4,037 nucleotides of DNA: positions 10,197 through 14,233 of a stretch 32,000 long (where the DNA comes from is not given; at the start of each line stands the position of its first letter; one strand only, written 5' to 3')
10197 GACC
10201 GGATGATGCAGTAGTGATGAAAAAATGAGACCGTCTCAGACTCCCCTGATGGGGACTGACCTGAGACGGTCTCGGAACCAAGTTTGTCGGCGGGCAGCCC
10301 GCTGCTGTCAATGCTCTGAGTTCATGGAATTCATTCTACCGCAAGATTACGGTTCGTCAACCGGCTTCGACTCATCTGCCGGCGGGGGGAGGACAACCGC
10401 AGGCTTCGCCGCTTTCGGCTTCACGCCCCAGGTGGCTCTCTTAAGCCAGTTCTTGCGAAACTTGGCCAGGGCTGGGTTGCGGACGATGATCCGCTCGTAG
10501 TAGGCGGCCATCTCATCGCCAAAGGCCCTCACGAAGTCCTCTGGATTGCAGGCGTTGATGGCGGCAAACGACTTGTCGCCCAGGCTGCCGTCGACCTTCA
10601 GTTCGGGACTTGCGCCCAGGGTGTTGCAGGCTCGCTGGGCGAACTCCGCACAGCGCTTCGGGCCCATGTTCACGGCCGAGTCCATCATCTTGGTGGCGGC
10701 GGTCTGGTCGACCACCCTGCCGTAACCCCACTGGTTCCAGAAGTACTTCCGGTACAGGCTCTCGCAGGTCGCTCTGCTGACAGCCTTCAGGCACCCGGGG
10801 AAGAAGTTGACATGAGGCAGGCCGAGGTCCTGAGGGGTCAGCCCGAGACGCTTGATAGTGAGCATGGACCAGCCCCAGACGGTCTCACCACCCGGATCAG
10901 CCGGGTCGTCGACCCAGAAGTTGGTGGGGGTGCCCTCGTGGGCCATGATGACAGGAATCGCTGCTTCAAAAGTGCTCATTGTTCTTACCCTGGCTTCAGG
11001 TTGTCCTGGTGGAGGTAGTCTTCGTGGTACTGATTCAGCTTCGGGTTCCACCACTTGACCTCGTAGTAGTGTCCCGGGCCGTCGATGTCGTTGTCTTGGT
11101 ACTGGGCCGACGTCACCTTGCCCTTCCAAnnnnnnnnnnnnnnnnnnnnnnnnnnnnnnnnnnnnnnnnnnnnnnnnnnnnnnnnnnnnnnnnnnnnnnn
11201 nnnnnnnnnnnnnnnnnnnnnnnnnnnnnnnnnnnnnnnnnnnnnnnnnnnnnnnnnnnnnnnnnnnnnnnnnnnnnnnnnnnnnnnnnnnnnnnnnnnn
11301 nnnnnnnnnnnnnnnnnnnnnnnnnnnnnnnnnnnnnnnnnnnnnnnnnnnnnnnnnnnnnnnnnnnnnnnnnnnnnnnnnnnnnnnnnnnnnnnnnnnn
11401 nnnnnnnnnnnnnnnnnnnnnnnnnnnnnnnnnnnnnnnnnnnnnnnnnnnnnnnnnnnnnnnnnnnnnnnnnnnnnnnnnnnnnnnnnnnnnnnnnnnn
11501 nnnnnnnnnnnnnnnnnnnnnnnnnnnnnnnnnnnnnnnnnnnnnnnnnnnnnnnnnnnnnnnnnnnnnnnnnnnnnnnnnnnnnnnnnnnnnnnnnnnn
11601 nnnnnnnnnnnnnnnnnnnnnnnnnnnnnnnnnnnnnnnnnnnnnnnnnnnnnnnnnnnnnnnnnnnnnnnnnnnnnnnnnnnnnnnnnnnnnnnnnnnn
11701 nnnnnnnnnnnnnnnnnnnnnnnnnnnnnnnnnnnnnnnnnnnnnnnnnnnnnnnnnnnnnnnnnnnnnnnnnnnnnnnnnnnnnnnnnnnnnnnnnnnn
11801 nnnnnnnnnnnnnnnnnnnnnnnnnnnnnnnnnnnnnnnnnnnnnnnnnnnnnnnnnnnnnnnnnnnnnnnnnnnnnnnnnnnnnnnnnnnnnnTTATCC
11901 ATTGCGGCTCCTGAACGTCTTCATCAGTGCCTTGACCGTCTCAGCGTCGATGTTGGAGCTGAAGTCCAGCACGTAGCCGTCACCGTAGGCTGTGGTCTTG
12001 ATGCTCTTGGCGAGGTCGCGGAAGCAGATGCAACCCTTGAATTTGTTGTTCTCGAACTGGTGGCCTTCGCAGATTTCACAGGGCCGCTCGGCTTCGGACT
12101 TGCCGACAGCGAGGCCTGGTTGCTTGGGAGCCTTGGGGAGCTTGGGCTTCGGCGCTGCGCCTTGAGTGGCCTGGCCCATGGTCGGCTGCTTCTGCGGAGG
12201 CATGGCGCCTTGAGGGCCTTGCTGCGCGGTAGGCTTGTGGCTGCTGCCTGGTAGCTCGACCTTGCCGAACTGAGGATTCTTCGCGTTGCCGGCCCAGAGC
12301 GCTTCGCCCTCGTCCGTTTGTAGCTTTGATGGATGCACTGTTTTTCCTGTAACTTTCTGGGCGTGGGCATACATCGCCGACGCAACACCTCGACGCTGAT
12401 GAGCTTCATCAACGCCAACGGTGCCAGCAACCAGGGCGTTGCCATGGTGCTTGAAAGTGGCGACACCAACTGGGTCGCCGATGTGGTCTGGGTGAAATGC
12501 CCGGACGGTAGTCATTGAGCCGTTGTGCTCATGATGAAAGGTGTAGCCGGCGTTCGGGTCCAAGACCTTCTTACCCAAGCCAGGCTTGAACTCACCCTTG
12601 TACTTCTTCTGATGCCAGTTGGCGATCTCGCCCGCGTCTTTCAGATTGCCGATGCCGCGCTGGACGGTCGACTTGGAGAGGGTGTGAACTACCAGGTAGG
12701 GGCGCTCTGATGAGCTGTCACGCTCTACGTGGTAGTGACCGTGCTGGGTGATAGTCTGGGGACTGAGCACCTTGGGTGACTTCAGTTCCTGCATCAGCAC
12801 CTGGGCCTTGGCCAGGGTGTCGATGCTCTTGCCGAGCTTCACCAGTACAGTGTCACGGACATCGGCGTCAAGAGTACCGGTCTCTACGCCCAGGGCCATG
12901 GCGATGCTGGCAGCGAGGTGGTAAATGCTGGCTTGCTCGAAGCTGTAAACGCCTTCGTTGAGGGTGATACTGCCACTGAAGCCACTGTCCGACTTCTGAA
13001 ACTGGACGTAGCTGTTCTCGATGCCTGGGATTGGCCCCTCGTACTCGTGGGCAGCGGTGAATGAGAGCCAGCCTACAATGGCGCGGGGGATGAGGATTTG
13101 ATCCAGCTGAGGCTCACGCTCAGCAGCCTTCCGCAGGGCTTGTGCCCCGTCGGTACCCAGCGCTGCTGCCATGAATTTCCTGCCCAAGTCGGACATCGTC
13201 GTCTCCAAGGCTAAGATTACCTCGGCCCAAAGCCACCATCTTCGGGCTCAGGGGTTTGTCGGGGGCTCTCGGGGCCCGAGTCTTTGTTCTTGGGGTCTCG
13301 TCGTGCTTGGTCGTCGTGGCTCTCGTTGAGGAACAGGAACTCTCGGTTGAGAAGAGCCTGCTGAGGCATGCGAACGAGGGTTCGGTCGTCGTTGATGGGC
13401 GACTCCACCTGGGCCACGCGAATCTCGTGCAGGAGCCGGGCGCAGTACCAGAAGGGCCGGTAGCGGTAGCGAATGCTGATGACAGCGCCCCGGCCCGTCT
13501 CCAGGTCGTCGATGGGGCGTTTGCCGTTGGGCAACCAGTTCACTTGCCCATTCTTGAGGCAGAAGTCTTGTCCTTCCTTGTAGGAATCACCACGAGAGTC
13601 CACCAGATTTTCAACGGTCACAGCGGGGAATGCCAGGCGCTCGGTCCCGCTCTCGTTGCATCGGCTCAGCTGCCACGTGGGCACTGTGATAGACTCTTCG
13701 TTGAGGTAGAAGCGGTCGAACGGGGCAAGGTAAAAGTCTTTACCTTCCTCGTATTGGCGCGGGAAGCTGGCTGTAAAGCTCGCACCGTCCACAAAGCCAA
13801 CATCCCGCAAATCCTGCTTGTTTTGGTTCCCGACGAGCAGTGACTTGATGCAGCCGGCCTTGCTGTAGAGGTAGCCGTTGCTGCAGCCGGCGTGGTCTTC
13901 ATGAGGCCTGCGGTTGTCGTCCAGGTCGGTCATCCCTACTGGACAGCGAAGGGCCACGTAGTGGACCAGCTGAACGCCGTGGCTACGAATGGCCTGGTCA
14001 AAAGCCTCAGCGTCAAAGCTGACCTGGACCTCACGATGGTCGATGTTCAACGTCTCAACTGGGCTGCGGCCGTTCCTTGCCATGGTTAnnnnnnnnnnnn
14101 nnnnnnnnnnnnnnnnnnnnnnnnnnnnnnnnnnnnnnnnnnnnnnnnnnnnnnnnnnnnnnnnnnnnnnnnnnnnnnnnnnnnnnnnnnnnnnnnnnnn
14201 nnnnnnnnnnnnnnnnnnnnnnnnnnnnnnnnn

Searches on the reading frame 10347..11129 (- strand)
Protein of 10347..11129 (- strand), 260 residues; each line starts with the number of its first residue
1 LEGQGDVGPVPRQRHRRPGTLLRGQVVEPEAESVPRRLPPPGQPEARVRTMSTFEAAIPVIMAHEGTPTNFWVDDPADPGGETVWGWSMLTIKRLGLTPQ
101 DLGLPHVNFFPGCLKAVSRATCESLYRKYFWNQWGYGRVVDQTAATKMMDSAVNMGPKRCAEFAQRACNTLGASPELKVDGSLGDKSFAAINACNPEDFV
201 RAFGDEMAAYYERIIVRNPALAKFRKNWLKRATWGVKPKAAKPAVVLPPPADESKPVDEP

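Call 11: search_protein_families(library=pfam, proteins=[window:10347-11129:-], max_evalue=0.01)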
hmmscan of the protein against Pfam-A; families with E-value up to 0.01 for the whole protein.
window:10347-11129:- (260 aa): 2 families
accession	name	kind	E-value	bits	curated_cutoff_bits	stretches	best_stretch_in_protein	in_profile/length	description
PF05838.17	Glyco_hydro_108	-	1e-13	52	21.2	1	60-156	3-85/85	Glycosyl hydrolase 108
PF09374.15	PG_binding_3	-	1.2e-09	38.6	24.6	1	165-233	7-76/76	Predicted Peptidoglycan domain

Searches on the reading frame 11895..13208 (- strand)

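Call 11: search_protein_families(library=pfam, proteins=[window:11895-13208:-], max_evalue=0.01)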
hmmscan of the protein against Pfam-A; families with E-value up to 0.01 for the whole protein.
window:11895-13208:- (437 aa): 2 families
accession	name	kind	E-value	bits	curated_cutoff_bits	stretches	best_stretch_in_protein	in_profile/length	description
PF00583.31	Acetyltransf_1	-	0.00045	20.9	20.7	1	232-285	34-86/116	Acetyltransferase (GNAT) family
PF13508.13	Acetyltransf_7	-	0.0017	19.1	27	1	244-286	12-56/84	Acetyltransferase (GNAT) domain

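Call 44: search_protein_families(library=phrogs, proteins=[window:11895-13208:-], max_evalue=0.001)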
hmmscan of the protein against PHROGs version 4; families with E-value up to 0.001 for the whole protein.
window:11895-13208:- (437 aa): 0 families

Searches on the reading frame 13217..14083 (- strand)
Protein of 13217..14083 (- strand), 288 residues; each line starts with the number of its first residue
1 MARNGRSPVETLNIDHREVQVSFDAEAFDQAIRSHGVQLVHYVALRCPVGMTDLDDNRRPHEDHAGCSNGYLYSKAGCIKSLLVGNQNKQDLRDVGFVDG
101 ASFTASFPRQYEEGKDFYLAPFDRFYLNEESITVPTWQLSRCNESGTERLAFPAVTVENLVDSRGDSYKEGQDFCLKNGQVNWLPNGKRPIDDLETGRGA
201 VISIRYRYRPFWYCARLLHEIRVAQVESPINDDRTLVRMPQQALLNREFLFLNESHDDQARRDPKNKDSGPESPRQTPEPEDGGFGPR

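Call 11: search_protein_families(library=pfam, proteins=[window:13217-14083:-], max_evalue=0.01)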
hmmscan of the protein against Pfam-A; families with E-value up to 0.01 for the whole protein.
window:13217-14083:- (288 aa): 1 family
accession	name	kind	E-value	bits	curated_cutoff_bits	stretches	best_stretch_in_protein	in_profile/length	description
PF16075.10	DUF4815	-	0.00018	20.4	30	1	149-208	292-345/570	Domain of unknown function (DUF4815)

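Call 38: search_protein_families(library=phrogs, proteins=[window:13217-14083:-], max_evalue=0.001)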
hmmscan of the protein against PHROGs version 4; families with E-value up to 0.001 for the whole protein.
window:13217-14083:- (288 aa): 1 family
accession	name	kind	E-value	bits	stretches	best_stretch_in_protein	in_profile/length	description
phrog_1004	-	head and packaging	3.2e-12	47.3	1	14-278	9-250/263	virion structural protein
